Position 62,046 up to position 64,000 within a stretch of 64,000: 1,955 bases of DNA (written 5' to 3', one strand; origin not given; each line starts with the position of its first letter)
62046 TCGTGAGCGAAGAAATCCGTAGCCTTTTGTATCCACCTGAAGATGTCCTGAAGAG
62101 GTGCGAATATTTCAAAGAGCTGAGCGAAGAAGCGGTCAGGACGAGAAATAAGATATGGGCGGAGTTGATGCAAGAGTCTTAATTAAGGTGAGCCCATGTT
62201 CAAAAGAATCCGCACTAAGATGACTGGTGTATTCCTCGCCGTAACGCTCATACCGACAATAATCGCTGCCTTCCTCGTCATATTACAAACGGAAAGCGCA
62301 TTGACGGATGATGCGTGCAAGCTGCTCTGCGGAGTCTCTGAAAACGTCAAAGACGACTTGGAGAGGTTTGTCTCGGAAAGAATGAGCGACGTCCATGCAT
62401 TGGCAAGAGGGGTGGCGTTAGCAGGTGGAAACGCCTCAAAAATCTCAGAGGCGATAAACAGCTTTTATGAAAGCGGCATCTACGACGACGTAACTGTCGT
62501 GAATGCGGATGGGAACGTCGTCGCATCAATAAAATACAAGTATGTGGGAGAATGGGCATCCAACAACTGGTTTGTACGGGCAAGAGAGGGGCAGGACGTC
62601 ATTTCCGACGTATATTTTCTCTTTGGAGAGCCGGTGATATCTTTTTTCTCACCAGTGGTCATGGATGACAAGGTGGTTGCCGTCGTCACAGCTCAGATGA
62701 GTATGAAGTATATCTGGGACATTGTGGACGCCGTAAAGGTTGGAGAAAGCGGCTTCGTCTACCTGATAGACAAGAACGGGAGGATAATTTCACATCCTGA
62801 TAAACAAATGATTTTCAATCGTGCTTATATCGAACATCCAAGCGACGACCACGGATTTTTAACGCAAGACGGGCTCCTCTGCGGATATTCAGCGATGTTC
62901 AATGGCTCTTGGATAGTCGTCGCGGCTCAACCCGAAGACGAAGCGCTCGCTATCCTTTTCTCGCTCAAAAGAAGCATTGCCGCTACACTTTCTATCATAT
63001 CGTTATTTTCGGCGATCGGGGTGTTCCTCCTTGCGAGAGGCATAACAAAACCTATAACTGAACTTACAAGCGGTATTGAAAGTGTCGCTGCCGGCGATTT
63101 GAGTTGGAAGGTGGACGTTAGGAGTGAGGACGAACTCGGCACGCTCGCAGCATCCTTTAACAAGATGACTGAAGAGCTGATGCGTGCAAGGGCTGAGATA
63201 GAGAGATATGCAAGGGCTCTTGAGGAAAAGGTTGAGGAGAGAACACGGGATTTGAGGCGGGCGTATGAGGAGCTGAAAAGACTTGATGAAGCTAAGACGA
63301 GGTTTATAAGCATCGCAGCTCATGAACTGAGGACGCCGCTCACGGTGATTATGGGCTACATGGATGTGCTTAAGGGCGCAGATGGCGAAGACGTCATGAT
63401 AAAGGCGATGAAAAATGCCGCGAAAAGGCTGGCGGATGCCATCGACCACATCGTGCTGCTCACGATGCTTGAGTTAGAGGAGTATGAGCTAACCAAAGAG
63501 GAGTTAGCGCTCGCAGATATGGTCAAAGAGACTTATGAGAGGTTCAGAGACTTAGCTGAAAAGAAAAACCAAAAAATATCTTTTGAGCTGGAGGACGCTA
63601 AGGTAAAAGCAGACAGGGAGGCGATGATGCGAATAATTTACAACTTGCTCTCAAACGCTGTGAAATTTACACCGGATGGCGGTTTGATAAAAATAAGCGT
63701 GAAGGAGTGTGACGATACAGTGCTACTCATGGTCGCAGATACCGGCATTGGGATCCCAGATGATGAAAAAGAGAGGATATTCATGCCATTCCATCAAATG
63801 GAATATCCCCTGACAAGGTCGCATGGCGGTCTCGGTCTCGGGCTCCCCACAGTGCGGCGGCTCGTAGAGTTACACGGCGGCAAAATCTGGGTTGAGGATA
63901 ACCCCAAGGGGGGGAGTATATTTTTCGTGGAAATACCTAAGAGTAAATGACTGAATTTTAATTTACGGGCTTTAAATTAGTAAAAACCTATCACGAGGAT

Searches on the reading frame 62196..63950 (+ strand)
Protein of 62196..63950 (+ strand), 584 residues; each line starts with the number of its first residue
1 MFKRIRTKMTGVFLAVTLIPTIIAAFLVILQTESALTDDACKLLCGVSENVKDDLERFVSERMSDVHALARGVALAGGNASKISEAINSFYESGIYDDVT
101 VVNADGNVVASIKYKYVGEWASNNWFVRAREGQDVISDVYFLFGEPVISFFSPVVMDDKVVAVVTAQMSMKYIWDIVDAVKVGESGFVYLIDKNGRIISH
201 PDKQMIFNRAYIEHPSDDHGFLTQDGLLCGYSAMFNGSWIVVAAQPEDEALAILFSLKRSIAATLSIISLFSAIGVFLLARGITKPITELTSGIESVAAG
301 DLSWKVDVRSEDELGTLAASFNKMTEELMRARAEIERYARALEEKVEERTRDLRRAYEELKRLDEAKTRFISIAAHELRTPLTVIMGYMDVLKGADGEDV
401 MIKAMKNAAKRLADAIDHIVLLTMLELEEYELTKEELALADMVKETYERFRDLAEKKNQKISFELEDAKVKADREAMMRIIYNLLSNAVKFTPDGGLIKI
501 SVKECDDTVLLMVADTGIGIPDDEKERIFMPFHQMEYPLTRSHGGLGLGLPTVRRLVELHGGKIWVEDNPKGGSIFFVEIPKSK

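Call 88: find_encoding_contigs(protein=window:62196-63950:+, flank=10000, max_places=3)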
Protein window:62196-63950:+ (584 aa): 6 contigs read that carry it; 3 places shown.
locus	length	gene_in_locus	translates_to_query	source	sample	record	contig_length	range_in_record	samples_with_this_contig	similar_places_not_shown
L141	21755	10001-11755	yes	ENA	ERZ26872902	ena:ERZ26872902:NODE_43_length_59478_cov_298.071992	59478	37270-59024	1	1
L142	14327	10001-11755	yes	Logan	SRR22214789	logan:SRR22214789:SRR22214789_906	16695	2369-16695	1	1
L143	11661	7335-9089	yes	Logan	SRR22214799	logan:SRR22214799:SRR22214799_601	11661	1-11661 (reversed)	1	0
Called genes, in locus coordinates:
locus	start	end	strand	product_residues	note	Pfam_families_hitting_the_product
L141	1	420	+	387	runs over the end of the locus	PF01959:DHQS, PF26558:DHQS_2nd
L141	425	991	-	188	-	-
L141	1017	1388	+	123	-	PF15891:Nuc_deoxyri_tr2, PF05014:Nuc_deoxyrib_tr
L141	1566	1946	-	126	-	PF01201:Ribosomal_S8e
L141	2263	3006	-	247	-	-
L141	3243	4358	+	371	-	PF01950:FBPase_3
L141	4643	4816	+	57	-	-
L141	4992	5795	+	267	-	PF01012:ETF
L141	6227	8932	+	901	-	PF00005:ABC_tran (faint), PF02463:SMC_N, PF13175:AAA_15, PF13304:AAA_21 (weak), PF13476:AAA_23, PF13555:AAA_29 (weak), PF04423:Rad50_zn_hook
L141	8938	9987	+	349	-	PF01547:SBP_bac_1 (weak), PF13416:SBP_bac_8, PF13343:SBP_bac_6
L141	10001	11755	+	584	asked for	PF02743:dCache_1, PF00672:HAMP, PF00512:HisKA, PF02518:HATPase_c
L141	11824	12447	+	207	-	PF01174:SNO, PF00117:GATase (weak), PF07685:GATase_3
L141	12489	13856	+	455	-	PF02878:PGM_PMM_I, PF02879:PGM_PMM_II, PF02880:PGM_PMM_III, PF00408:PGM_PMM_IV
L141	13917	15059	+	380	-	PF02771:Acyl-CoA_dh_N, PF02770:Acyl-CoA_dh_M, PF00441:Acyl-CoA_dh_1, PF22924:ACOX_C_alpha1, PF08028:Acyl-CoA_dh_2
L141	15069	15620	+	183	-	PF00857:Isochorismatase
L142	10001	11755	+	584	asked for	PF02743:dCache_1, PF00672:HAMP, PF00512:HisKA, PF02518:HATPase_c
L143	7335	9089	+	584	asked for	PF02743:dCache_1, PF00672:HAMP, PF00512:HisKA, PF02518:HATPase_c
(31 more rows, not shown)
